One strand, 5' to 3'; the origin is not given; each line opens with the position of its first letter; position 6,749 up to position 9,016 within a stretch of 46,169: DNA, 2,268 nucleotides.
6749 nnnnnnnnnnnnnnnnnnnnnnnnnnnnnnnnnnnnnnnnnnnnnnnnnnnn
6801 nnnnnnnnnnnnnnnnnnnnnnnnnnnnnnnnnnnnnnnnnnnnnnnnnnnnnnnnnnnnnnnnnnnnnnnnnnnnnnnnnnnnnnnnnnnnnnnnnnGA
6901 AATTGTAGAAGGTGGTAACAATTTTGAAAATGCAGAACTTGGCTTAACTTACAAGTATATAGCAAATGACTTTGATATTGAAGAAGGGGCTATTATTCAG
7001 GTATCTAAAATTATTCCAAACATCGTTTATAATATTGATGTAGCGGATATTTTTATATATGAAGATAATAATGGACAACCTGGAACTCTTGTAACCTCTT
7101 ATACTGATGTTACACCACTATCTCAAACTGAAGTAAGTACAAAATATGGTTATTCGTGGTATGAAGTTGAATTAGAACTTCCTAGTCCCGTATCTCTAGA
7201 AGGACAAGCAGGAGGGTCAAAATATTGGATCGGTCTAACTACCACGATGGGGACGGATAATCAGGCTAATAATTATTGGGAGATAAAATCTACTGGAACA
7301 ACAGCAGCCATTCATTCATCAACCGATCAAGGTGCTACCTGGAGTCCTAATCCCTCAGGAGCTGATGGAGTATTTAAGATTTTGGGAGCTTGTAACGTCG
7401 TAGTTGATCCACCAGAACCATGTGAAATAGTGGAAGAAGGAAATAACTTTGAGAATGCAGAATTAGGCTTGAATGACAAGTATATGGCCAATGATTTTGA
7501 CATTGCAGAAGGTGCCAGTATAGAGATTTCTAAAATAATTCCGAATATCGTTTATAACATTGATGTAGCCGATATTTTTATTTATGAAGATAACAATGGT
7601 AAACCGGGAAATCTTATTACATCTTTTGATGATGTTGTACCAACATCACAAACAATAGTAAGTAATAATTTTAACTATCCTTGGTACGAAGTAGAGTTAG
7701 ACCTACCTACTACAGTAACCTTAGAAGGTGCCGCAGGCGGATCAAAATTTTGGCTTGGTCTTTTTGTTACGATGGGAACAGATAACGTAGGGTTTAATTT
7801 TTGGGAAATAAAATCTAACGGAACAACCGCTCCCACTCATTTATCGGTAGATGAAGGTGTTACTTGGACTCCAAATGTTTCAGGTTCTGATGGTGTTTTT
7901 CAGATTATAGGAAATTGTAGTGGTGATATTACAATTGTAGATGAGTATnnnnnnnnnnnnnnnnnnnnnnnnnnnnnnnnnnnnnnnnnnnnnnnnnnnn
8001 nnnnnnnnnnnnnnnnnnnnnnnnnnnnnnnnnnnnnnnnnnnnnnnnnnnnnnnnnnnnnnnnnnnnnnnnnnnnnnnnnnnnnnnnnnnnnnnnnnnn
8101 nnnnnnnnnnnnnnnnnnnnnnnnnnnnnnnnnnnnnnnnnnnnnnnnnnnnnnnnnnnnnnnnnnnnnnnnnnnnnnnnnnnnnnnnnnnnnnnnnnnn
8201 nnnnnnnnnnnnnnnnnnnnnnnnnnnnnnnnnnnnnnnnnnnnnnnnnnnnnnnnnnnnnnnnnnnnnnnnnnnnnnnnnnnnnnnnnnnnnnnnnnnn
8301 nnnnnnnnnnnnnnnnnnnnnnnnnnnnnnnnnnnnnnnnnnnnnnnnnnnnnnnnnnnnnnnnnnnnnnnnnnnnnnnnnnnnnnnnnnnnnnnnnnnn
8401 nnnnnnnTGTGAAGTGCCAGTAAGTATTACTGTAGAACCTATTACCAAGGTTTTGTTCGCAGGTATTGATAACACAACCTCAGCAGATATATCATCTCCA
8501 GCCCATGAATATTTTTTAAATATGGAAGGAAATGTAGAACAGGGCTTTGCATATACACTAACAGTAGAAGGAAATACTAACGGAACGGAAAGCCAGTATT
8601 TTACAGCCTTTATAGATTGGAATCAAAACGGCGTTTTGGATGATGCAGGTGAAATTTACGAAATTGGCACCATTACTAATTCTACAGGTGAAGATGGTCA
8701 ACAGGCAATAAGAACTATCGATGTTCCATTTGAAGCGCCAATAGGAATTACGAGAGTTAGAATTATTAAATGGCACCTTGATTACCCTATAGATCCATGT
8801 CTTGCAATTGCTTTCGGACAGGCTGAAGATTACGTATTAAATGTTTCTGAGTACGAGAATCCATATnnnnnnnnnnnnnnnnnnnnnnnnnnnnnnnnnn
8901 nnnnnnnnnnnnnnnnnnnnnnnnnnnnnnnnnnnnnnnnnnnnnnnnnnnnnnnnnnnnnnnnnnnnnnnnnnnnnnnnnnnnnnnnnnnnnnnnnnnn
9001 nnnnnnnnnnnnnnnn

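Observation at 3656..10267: Tandem pair of giant GEVED-module T9SS surface proteins. The second is built by internal duplication (3 x 525 bp plus 5 x ~450 bp modules)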

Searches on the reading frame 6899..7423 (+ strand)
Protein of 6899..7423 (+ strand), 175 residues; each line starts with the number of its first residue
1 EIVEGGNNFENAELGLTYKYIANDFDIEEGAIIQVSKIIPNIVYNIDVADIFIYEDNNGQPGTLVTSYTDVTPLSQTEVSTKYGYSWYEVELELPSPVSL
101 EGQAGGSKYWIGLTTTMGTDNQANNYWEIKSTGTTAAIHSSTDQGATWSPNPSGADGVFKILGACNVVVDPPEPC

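Call 12: search_protein_families(library=pfam, proteins=[window:6899-7423:+], max_evalue=10)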
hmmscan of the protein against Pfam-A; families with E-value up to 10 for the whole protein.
window:6899-7423:+ (175 aa): 2 families
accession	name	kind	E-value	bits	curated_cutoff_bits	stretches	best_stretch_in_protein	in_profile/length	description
PF02012.26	BNR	-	0.033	14.6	27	1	141-150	3-12/12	BNR/Asp-box repeat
PF25470.1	DUF7901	-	0.044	14.2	24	1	71-149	110-187/205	Domain of unknown function (DUF7901)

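Call 13: search_protein_families(library=ncbifam, proteins=[window:6899-7423:+], max_evalue=10)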
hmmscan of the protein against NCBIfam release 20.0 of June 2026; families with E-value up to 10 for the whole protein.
window:6899-7423:+ (175 aa): 1 family
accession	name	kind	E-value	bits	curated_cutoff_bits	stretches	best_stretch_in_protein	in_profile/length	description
NF041539.1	choice_anch_R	domain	0.037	14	30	1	53-153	54-144/155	choice-of-anchor R domain-containing protein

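Call 27: search_solved_structures(query=A1, max_evalue=10)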
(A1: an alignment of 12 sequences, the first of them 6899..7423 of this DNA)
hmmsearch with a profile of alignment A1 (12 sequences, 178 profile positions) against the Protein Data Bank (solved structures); distinct sequences matched with E-value up to 10: 2.
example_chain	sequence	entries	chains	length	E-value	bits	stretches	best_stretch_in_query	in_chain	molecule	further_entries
6x90_B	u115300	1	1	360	0.3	13.9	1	131-176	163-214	Guanine nucleotide-exchange factor SEC12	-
4h5i_A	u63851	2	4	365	0.3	13.9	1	129-176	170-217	Guanine nucleotide-exchange factor SEC12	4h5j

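Call 38: predict_structure(alignment_id=A1)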
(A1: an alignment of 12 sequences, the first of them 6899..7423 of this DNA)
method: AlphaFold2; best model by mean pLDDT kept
length: 175 residues; sequences in the alignment: 12
mean_pLDDT: 70.0   pTM: 0.69
mean pLDDT of the five models: 70.0, 66.9, 65.0, 64.0, 63.5
residues with pLDDT >= 90: 27; 70-90: 68; 50-70: 45; < 50: 35
segments of 3 or more residues with pLDDT < 50: 1-10, 130-144, 148-154
pLDDT, mean of each block of 10 residues (from residue 1): 37 54 71 88 86 81 89 92 81 94 86 77 60 41 47 52 64 52
secondary structure, 60 per line:
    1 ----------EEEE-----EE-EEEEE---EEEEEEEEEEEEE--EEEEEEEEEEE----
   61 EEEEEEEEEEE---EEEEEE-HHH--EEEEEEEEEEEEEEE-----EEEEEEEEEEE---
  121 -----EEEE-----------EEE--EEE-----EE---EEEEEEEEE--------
elements in order: E11-14 E23-27 E31-43 E46-56 E61-71 E75-80 E87-101 E107-117 E126-129 E141-143 E146-148 E159-167

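Call 41: search_protein_representatives(alignment_id=A1)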
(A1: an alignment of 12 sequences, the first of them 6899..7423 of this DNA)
Query: 12 sequences, 178 profile positions. Proteins with E-value up to 0.001 (for the whole library): 1451; up to 1e-10: 631; up to 1e-30: 198. The best 150 are listed.
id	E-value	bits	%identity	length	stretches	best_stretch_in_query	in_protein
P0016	4.6e-230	772.4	-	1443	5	2-171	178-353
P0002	1.4e-194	656.7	-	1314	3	1-172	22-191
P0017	6.0e-178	602.6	-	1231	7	1-170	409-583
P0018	5.1e-160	544.2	-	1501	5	10-171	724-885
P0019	3.4e-157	535.0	-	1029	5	2-172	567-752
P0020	3.7e-157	534.9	-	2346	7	7-173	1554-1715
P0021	4.3e-135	463.0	-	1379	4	2-171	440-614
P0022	2.4e-132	454.1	-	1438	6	10-168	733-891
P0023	1.3e-120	415.8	-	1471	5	2-172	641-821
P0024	1.6e-120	415.5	-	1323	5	9-172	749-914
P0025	6.2e-120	413.6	-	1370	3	8-175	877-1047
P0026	1.5e-118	409.1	-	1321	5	8-170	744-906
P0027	3.6e-116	401.4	-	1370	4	1-172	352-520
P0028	4.0e-108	375.1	-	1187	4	1-172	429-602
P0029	1.0e-103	360.8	-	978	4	2-171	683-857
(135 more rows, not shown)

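Call 47: search_protein_families(library=ncbifam, alignment_id=A2, max_evalue=0.01)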
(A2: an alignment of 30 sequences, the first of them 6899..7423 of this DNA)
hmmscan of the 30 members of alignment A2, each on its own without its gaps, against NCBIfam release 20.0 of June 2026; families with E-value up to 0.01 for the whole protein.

A. member 1, window:6899-7423:+ (175 aa): 0 families

B. families by the number of members that match (of 30 scanned): 1 family
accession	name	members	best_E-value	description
NF041539.1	choice_anch_R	14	8.2e-09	choice-of-anchor R domain-containing protein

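Call 48: search_protein_families(library=pfam, alignment_id=A2, max_evalue=0.01)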
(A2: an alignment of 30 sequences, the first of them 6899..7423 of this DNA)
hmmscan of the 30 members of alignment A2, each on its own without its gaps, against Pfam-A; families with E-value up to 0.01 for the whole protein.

A. member 1, window:6899-7423:+ (175 aa): 0 families

B. families by the number of members that match (of 30 scanned): 1 family
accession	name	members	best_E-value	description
PF25470.1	DUF7901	1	0.0084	Domain of unknown function (DUF7901)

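Call 73: search_protein_families(library=pfam, alignment_id=A5, max_evalue=0.0001)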
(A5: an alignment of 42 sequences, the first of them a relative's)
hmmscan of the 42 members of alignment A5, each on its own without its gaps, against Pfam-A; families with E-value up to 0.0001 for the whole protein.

A. member 1, P0110 (2194 aa): 8 families
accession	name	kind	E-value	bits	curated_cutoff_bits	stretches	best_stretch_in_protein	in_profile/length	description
PF00041.27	fn3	-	3.8e-62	206.9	25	6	1772-1849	2-76/84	Fibronectin type III domain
PF20009.4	GEVED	-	1.9e-14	54.7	24.4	1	1926-2010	2-78/78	GEVED domain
PF16656.11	Pur_ac_phosph_N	-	7.4e-14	52.5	30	0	1776-1842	6-81/93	Purple acid Phosphatase, N-terminal domain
PF18962.6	Por_Secre_tail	-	1.4e-13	51.3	27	1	2125-2192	2-74/75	Secretion system C-terminal sorting domain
PF25788.1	Ig_Rha78A_N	-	4.3e-13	49.9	27.4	0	923-960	62-101/105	Rha78A-like, N-terminal immunoglobulin domain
PF00629.30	MAM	-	7.2e-12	45.9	26.4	1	708-865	3-154/158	MAM domain, meprin/A5/mu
PF21471.3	Reelin_subrepeat-B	-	1.7e-11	44.4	27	0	1044-1122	39-117/127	Reelin subrepeat B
PF07675.18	Cleaved_Adhesin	-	3.7e-10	40.5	21.4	1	1249-1385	13-171/174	Cleaved Adhesin Domain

B. families by the number of members that match (of 42 scanned): 23 families
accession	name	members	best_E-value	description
PF18962.6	Por_Secre_tail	40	6.6e-15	Secretion system C-terminal sorting domain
PF00041.27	fn3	13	3.8e-62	Fibronectin type III domain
PF20009.4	GEVED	12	2.4e-40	GEVED domain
PF16656.11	Pur_ac_phosph_N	7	1.7e-14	Purple acid Phosphatase, N-terminal domain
PF07675.18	Cleaved_Adhesin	5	2.4e-14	Cleaved Adhesin Domain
PF00629.30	MAM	4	9.9e-16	MAM domain, meprin/A5/mu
PF02368.24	Big_2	3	1.7e-20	Bacterial Ig-like domain (group 2)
PF25788.1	Ig_Rha78A_N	2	4.3e-13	Rha78A-like, N-terminal immunoglobulin domain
PF00431.26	CUB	2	4.2e-12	CUB domain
PF01483.27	P_proprotein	2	9.1e-12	Proprotein convertase P-domain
PF13585.12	CHU_C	2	4.5e-05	CHU_C Type IX secretion signal domain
PF03382.20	DUF285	1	2.8e-80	Mycoplasma protein of unknown function, DUF285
PF21471.3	Reelin_subrepeat-B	1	1.7e-11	Reelin subrepeat B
PF25470.1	DUF7901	1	1.5e-09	Domain of unknown function (DUF7901)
PF14339.12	DUF4394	1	1.8e-07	Domain of unknown function (DUF4394)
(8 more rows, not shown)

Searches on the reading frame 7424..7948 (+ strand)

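Call 12: search_protein_families(library=pfam, proteins=[window:7424-7948:+], max_evalue=10)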
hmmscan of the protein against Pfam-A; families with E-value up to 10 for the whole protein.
window:7424-7948:+ (175 aa): 0 families

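Call 13: search_protein_families(library=ncbifam, proteins=[window:7424-7948:+], max_evalue=10)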
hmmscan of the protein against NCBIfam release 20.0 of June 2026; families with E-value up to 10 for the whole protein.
window:7424-7948:+ (175 aa): 1 family
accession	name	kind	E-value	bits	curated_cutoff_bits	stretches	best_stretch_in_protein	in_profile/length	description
NF041539.1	choice_anch_R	domain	0.0042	17.1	30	1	53-154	54-138/155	choice-of-anchor R domain-containing protein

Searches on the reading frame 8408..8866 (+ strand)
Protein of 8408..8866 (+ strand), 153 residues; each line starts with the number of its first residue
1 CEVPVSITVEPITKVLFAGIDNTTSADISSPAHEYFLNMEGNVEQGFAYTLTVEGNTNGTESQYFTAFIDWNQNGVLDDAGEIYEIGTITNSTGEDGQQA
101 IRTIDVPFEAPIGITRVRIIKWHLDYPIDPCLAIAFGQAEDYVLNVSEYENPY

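Call 12: search_protein_families(library=pfam, proteins=[window:8408-8866:+], max_evalue=10)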
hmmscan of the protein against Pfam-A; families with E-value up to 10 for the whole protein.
window:8408-8866:+ (153 aa): 1 family
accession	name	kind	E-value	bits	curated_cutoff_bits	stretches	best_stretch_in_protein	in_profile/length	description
PF20009.4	GEVED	-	3.3e-15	57.1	24.4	1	64-145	1-78/78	GEVED domain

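Call 13: search_protein_families(library=ncbifam, proteins=[window:8408-8866:+], max_evalue=10)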
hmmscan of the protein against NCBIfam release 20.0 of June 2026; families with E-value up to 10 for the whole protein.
window:8408-8866:+ (153 aa): 0 families

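Call 59: search_solved_structures(query=A4, max_evalue=1, show_alignments=2)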
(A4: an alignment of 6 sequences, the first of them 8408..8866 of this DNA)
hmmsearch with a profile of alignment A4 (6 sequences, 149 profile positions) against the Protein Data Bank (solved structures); distinct sequences matched with E-value up to 1: 0.
